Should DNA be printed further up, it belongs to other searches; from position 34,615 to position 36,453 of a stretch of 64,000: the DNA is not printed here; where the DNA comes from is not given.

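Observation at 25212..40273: Phosphonate-catabolism genes placed back-to-back with a SusC/SusD pair and two secreted phosphoesterases: a candidate organophosphorus utilisation locus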

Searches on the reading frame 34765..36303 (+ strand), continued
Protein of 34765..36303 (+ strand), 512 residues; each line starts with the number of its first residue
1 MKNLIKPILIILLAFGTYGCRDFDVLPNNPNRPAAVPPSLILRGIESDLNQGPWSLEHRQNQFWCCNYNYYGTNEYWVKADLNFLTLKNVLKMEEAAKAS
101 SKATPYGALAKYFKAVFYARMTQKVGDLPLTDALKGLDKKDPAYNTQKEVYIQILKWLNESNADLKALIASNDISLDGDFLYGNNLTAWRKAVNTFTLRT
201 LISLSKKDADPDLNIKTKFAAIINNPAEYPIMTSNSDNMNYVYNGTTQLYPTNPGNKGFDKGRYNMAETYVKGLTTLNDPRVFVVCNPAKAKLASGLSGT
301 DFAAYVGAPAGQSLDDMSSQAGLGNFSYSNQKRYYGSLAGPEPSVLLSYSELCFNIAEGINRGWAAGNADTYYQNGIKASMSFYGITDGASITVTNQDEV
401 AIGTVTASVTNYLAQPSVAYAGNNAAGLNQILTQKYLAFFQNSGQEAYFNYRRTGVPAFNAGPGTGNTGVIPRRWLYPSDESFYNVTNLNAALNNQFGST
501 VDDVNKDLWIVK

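Call 28: search_protein_families(library=pfam, proteins=[L050:12207-13319:+, L078:6120-6659:+, L052:17679-19778:+, L078:4629-5990:+, L035:4586-5539:+, L083:3997-5322:+, L085:12678-14090:+, L079:11602-12765:+, L027:12747-14594:+, L030:5006-6139:+], max_evalue=0.00001)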
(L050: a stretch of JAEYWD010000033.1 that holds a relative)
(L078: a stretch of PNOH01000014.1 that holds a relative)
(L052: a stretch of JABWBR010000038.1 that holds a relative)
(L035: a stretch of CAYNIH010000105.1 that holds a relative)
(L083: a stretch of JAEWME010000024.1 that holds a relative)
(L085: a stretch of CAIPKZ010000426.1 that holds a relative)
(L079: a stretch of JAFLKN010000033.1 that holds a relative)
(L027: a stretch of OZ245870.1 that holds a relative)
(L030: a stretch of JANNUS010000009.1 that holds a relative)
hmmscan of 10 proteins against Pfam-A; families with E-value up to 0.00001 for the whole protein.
L050:12207-13319:+ (370 aa): 1 family
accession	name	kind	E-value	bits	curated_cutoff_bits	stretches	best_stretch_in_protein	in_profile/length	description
PF00266.25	Aminotran_5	-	2.7e-21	76.4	21.5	1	24-313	31-324/371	Aminotransferase class-V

L078:6120-6659:+ (179 aa): 0 families

L052:17679-19778:+ (699 aa): 3 families
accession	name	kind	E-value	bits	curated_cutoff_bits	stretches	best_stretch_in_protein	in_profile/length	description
PF00593.30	TonB_dep_Rec_b-barrel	-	2.6e-36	126.9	27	1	301-672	62-436/436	TonB dependent receptor-like, beta-barrel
PF07715.20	Plug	-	1.1e-24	87.4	23.9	1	70-176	3-107/107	TonB-dependent Receptor Plug Domain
PF14905.12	OMP_b-brl_3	-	1.7e-10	41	27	1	419-596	124-303/408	Outer membrane protein beta-barrel family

L078:4629-5990:+ (453 aa): 1 family
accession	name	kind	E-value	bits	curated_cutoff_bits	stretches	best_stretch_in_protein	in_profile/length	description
PF00202.27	Aminotran_3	-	2.9e-71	240.7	30.5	1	51-444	10-402/403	Aminotransferase class-III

L035:4586-5539:+ (317 aa): 1 family
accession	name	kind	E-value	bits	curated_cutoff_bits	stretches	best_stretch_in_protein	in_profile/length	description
PF00149.33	Metallophos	-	1.2e-15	58.9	21.5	1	39-260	1-190/191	Calcineurin-like phosphoesterase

L083:3997-5322:+ (441 aa): 1 family
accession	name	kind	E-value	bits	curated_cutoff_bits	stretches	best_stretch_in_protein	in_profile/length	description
PF07690.21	MFS_1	-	4.8e-52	177.4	33.4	1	21-363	2-332/347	Major Facilitator Superfamily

L085:12678-14090:+ (470 aa): 1 family
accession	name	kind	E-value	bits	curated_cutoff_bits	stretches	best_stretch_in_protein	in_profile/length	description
PF00232.24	Glyco_hydro_1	-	5.4e-142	473.8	22.6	1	35-469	3-448/453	Glycosyl hydrolase family 1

L079:11602-12765:+ (387 aa): 2 families
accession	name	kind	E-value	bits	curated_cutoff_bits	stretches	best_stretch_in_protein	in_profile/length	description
PF16653.10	Sacchrp_dh_C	-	3.9e-16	60.4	31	1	125-376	1-264/265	Saccharopine dehydrogenase C-terminal domain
PF03435.24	Sacchrp_dh_NADP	-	6.3e-11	43.2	25.1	1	4-100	2-98/129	Saccharopine dehydrogenase NADP binding domain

L027:12747-14594:+ (615 aa): 3 families
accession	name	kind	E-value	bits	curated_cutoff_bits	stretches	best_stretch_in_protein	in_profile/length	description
PF00149.33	Metallophos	-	7.8e-17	62.8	21.5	1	353-537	4-191/191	Calcineurin-like phosphoesterase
PF16656.11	Pur_ac_phosph_N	-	2.7e-07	31.5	30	1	253-341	9-92/93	Purple acid Phosphatase, N-terminal domain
PF13385.13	Laminin_G_3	-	1.3e-06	29.1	27.6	1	81-180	17-110/151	Concanavalin A-like lectin/glucanases superfamily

L030:5006-6139:+ (377 aa): 2 families
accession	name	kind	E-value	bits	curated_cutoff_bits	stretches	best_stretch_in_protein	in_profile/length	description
PF01266.30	DAO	-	1.9e-42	146.5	27.9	1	8-372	1-349/353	FAD dependent oxidoreductase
PF00890.30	FAD_binding_2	-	4.9e-06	26.4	20.4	0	8-60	1-53/414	FAD binding domain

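Call 29: search_protein_families(library=ncbifam, proteins=[L050:12207-13319:+, L078:6120-6659:+, L052:17679-19778:+, L078:4629-5990:+, L035:4586-5539:+, L083:3997-5322:+, L079:11602-12765:+, L030:5006-6139:+, L078:11609-12300:+, L055:16120-17427:+], max_evalue=0.00001)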
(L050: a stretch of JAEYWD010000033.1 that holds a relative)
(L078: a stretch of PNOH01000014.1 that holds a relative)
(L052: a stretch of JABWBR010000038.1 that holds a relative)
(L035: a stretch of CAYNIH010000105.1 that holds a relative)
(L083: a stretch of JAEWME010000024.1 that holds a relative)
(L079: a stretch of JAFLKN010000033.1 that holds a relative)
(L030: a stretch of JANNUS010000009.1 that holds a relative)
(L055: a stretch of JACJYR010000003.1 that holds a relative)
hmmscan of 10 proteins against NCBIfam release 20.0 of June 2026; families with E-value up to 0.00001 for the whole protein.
L050:12207-13319:+ (370 aa): 18 families
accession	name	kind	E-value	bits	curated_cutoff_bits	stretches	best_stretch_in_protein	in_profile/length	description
NF010006.0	PRK13479.1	equivalog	5.1e-149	496.4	296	1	2-367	3-366/369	2-aminoethylphosphonate--pyruvate transaminase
TIGR02326.1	transamin_PhnW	equivalog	1.5e-141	471.7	400.8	1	5-362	4-360/363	2-aminoethylphosphonate--pyruvate transaminase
TIGR03301.1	PhnW-AepZ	equivalog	3.1e-136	454.4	360.8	1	6-360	1-353/355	2-aminoethylphosphonate aminotransferase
NF046070.1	PyrdoxPyrvTramin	equivalog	8.5e-37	126.8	600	1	5-350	6-351/369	pyridoxamine--pyruvate transaminase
NF045640.1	AspGlyoxATaseBhcA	equivalog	9.3e-23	80.8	650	1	4-367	4-369/395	L-aspartate--glyoxylate aminotransferase BhcA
TIGR01977.1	am_tr_V_EF2568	hypoth_equivalog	2e-14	53.4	377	1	36-208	44-213/376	cysteine desulfurase family protein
TIGR01364.1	serC_1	equivalog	6.5e-12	45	443.6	1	26-265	35-259/358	phosphoserine transaminase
TIGR03402.1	FeS_nifS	equivalog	4.6e-11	42.1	530.75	1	99-195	105-199/379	cysteine desulfurase NifS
TIGR01979.1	sufS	subfamily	4.8e-10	38.8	475.1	1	111-212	140-238/403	SufS family cysteine desulfurase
TIGR02006.1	IscS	equivalog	9.4e-10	38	643.2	1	101-210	113-219/402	IscS subfamily cysteine desulfurase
NF010611.0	PRK14012.1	equivalog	1.3e-09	37.5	548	1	101-210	117-223/406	IscS subfamily cysteine desulfurase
NF003764.0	PRK05355.1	equivalog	4.1e-09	35.8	253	1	27-265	39-258/357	3-phosphoserine/phosphohydroxythreonine transaminase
TIGR03403.1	nifS_epsilon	equivalog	6.2e-09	35.1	587.7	1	99-195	109-203/382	NifS family cysteine desulfurase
NF040779.1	Sec_lyase_SclA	exception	3.3e-08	32.8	525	1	99-205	105-210/378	selenocysteine lyase SclA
TIGR04343.1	egtE_PLP_lyase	equivalog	3.8e-08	32.5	400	1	65-210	79-218/370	ergothioneine biosynthesis PLP-dependent enzyme EgtE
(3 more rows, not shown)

L078:6120-6659:+ (179 aa): 0 families

L052:17679-19778:+ (699 aa): 23 families
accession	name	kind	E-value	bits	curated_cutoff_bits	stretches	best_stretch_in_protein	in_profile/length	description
TIGR01785.1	TonB-hemin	subfamily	2.9e-63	214.4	316.85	1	55-699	1-677/677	TonB-dependent heme/hemoglobin receptor family protein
TIGR01786.1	TonB-hemlactrns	subfamily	8e-60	203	323.75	1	57-697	2-717/719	TonB-dependent hemoglobin/transferrin/lactoferrin family receptor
TIGR01779.1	TonB-B12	equivalog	5e-30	104.6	599.7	2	33-341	10-305/614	TonB-dependent vitamin B12 receptor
NF007478.2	PRK10064.1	equivalog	1.2e-29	103.1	745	2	22-185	6-161/663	catecholate siderophore receptor CirA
NF010010.0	PRK13483.1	equivalog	1.5e-28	99.2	927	1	33-692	11-653/660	ligand-gated channel protein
TIGR01783.1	TonB-siderophor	subfamily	2.9e-26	92.3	223.5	2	71-185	1-111/649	TonB-dependent siderophore receptor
TIGR01778.1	TonB-copper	equivalog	1.2e-25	90.3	472.45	1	99-684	24-609/637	TonB-dependent copper receptor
NF007926.1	PRK10641.1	equivalog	8.8e-24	84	836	2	54-183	26-155/617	TonB-dependent vitamin B12 receptor BtuB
NF010011.0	PRK13484.1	equivalog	7.2e-21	74.1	1197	2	55-194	30-171/682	IreA family TonB-dependent siderophore receptor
TIGR01776.1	TonB-tbp-lbp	subfamily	8.8e-20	70.2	468.8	2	424-539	615-733/946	lactoferrin/transferrin family TonB-dependent receptor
NF010038.0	PRK13513.1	equivalog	1.1e-19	70.4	942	1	38-185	17-168/659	ligand-gated channel protein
NF010048.1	PRK13524.1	subfamily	5e-18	64.9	493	1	500-597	527-627/744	FepA family TonB-dependent siderophore receptor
NF050067.1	TonBEntbctnRecCfrA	equivalog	1.2e-16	60.2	1200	1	51-185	22-161/698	TonB-dependent ferric enterobactin receptor CfrA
NF052649.1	TonRcptRhtA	equivalog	4.8e-14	51.5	1100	1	28-182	12-165/744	TonB-dependent siderophore receptor RhtA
NF010051.0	PRK13528.1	subfamily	8.5e-13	47.4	583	1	498-579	515-600/727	FepA family TonB-dependent siderophore receptor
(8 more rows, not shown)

L078:4629-5990:+ (453 aa): 69 families (the best 25 are shown)
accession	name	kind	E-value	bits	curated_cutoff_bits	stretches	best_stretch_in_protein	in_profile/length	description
NF004755.0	PRK06082.1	equivalog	3.8e-217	721.2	467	1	6-449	10-453/459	aspartate aminotransferase family protein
NF049939.1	HyAminethphonNHLyPbfA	equivalog_domain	2.6e-211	701.8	525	1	8-446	1-440/442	(R)-1-hydroxy-2-aminoethylphosphonate ammonia-lyase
NF004426.0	PRK05769.1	equivalog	7.2e-83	278.8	552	1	23-446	10-438/441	acetyl ornithine aminotransferase family protein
NF006228.0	PRK08360.1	equivalog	3.6e-81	273.1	608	1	53-446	26-425/443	aspartate aminotransferase family protein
NF005993.0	PRK08117.1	subfamily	3.2e-76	256.7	574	1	34-446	8-428/433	aspartate aminotransferase family protein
NF006368.0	PRK08593.1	equivalog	4e-74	249.8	570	1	31-446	7-430/448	aspartate aminotransferase family protein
NF005102.0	PRK06541.1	equivalog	2.1e-73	247.4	574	1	50-446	34-454/460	aspartate aminotransferase family protein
NF005375.0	PRK06917.1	equivalog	1.4e-70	238.3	535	1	54-445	18-436/448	aspartate aminotransferase family protein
NF005812.0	PRK07678.1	subfamily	5.9e-70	236.1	488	1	29-446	6-448/451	aminotransferase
NF004718.0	PRK06062.1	subfamily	6.8e-69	232.5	472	1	35-449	21-450/454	hypothetical protein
NF045634.1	LeuMetRace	equivalog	5.3e-68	229.7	800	1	64-444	37-423/432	leucine/methionine racemase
NF005683.0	PRK07481.1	subfamily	6.6e-68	229.7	575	1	53-446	31-448/453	hypothetical protein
NF005685.0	PRK07483.1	equivalog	1.2e-64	218.9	485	1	52-446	14-436/444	aspartate aminotransferase family protein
NF008570.0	PRK11522.1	equivalog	5.7e-64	216.4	612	1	63-446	82-455/464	putrescine aminotransferase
TIGR00707.1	argD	subfamily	8.9e-63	212.4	410.05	1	54-445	13-380/381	acetylornithine/succinylornithine family transaminase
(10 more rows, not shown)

L035:4586-5539:+ (317 aa): 2 families
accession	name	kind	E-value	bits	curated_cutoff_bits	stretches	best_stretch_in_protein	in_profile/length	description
NF008359.0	PRK11148.1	equivalog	4.7e-10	39.4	225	1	35-305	11-253/275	3',5'-cyclic-AMP phosphodiesterase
TIGR03767.1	P_acnes_RR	hypoth_equivalog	1.8e-06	26.9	330.75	1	141-261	279-392/496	TIGR03767 family metallophosphoesterase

L083:3997-5322:+ (441 aa): 29 families (the best 25 are shown)
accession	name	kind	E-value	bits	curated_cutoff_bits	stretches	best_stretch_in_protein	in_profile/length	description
TIGR00881.1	2A0104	subfamily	3.5e-70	236.9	407.75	1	21-396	1-379/379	phosphoglycerate transporter protein PgtP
TIGR00712.1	glpT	equivalog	1.5e-54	185.8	632.55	1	8-418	22-439/440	glycerol-3-phosphate transporter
NF008661.1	PRK11663.1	subfamily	5.7e-51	173.9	564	1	9-410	24-427/439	MFS transporter family glucose-6-phosphate receptor UhpC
NF008433.0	PRK11273.1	equivalog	1.1e-49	169.9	748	1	8-422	22-443/452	glycerol-3-phosphate transporter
TIGR00893.1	2A0114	subfamily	9.5e-45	153.2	395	1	23-407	2-392/399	D-galactonate transporter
NF007107.1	PRK09556.1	equivalog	6.7e-35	120.9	497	1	15-369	30-392/469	hexose-6-phosphate:phosphate antiporter UhpT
NF047787.1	PhglyTportPgtP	equivalog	4.2e-30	104.9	750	1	10-404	24-427/451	phosphoglycerate transporter PgtP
NF049980.1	SfMCT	equivalog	1.6e-16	59.9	320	1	34-392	21-368/378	L-lactate MFS transporter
TIGR00886.1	2A0108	subfamily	4.3e-16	59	311.7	1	15-375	1-367/368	NarK family nitrate/nitrite MFS transporter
TIGR00895.1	2A0115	subfamily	1.4e-15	57.1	418.55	1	35-385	37-396/398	aromatic acid/H+ symport family MFS transporter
TIGR00710.1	efflux_Bcr_CflA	subfamily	8.2e-14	51.8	200.9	1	35-355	25-326/385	Bcr/CflA family efflux MFS transporter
TIGR00894.1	2A0114euk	subfamily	6.1e-13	48.1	626.45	1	58-412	84-445/465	Na(+)-dependent inorganic phosphate cotransporter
NF038246.1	bile_salt_MFS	equivalog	1.4e-10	40.6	400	1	41-412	32-402/408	conjugated bile salt MFS transporter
TIGR04259.1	oxa_formateAnti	equivalog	1.7e-10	40.3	335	1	39-246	27-221/405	oxalate/formate MFS antiporter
NF008586.0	PRK11551.1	equivalog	1.9e-10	40.3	410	1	36-384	36-365/406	3-(3-hydroxy-phenyl)propionate transporter MhpT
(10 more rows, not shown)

L079:11602-12765:+ (387 aa): 1 family
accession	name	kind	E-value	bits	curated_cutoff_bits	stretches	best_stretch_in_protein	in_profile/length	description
NF043000.1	carsnrspmd_synth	equivalog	7e-06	25.5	800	0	103-372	127-391/405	carboxynorspermidine synthase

L030:5006-6139:+ (377 aa): 15 families
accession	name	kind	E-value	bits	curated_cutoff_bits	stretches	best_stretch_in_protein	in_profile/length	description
TIGR03364.1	HpnW_proposed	hypoth_equivalog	5e-128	427.2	285.1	1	8-372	2-365/365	TIGR03364 family FAD-dependent oxidoreductase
TIGR02352.1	thiamin_ThiO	equivalog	2.4e-26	92.6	250.8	1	9-226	1-225/351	glycine oxidase ThiO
TIGR03197.1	MnmC_Cterm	equivalog_domain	8.9e-17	61.2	174.2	1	8-240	1-238/400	FAD-dependent 5-carboxymethylaminomethyl-2-thiouridine(34) oxidoreductase MnmC1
NF002480.1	PRK01747.1-1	equivalog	2e-13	49.7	540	1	4-208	246-457/645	bifunctional tRNA (5-methylaminomethyl-2-thiouridine)(34)-methyltransferase MnmC2/FAD-dependent 5-carboxymethylaminomethyl-2-thiouridine(34)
NF050086.1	pipecolate_AmaA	exception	6.6e-12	44.8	600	1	2-161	21-192/425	L-pipecolate oxidase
NF001933.0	PRK00711.1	subfamily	1e-08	34.6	383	0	9-50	3-45/429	D-amino acid dehydrogenase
NF008425.0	PRK11259.1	equivalog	2.2e-08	33.5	257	1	5-225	3-227/377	N-methyl-L-tryptophan oxidase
NF008726.1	PRK11728.1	equivalog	3e-08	32.9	299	1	8-201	2-200/389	L-2-hydroxyglutarate oxidase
NF002481.1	PRK01747.1-2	equivalog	1.9e-07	30.3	600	1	4-77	236-309/611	bifunctional tRNA (5-methylaminomethyl-2-thiouridine)(34)-methyltransferase MnmC2/FAD-dependent 5-carboxymethylaminomethyl-2-thiouridine(34)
NF009074.0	PRK12409.1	equivalog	3.8e-07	29.6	494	0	8-48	3-44/410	D-amino acid dehydrogenase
TIGR01373.1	soxB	subfamily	1.6e-06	27.3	529.45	0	275-363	278-368/407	sarcosine oxidase subunit beta family protein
NF008313.0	PRK11101.1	equivalog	2.3e-06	26.5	425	1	4-131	6-133/548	anaerobic glycerol-3-phosphate dehydrogenase subunit A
NF033460.1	glycerol3P_ox_II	equivalog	4.6e-06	26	460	1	7-180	2-180/361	type 2 glycerol-3-phosphate oxidase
NF005560.0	PRK07233.1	equivalog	5.1e-06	25.6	252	1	8-39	2-33/435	hypothetical protein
TIGR00292.1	TIGR00292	equivalog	5.6e-06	25.8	148.3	1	7-50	22-64/254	sulfide-dependent adenosine diphosphate thiazole synthase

L078:11609-12300:+ (230 aa): 14 families
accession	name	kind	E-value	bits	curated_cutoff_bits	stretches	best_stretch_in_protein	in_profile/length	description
TIGR01422.2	phosphonatase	equivalog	2.4e-86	289.1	220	1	1-217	1-217/251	phosphonoacetaldehyde hydrolase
TIGR03351.1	PhnX-like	hypoth_equivalog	1.7e-26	93.6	218.9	1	1-200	1-191/220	phosphonatase-like hydrolase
TIGR02253.1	CTE7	subfamily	5.2e-10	39.5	169.75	1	1-218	2-212/221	TIGR02253 family HAD-type hydrolase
TIGR01454.1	AHBA_synth_RP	hypoth_equivalog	5.9e-09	35.8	246.65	1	96-219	73-192/205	AHBA synthesis associated protein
NF007854.0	PRK10563.1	equivalog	1.4e-07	31.4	211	1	1-194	4-180/221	6-phosphogluconate phosphatase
TIGR01449.2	PGP_bact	equivalog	2e-07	30.8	180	1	90-203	77-188/213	phosphoglycolate phosphatase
NF006976.0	PRK09449.1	equivalog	2.1e-07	30.7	183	1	78-203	75-199/225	pyrimidine 5'-nucleotidase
TIGR02009.1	PGMB-YQAB-SF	subfamily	3.7e-07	30.5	153.35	1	1-194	1-181/186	beta-phosphoglucomutase family hydrolase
NF053741.1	noncata_PA2803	equivalog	7e-07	29.4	240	1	3-213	2-140/191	HAD superfamily inactivated hydrolase PcrP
TIGR01549.1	HAD-SF-IA-v1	subfamily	1.7e-06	28.5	23.3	0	114-193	76-149/149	HAD-IA family hydrolase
TIGR01509.1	HAD-SF-IA-v3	subfamily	1.7e-06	28.3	29.4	0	150-198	106-153/154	HAD-IA family hydrolase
NF009804.0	PRK13288.1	equivalog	2.8e-06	27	218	0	106-200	90-182/215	pyrophosphatase PpaX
NF053653.1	InDiPhoBT2121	equivalog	2.9e-06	27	245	1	2-200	2-187/216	inorganic diphosphatase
NF009695.0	PRK13222.1-2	equivalog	4.4e-06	26.3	225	0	73-205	69-199/226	phosphoglycolate phosphatase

L055:16120-17427:+ (435 aa): 0 families
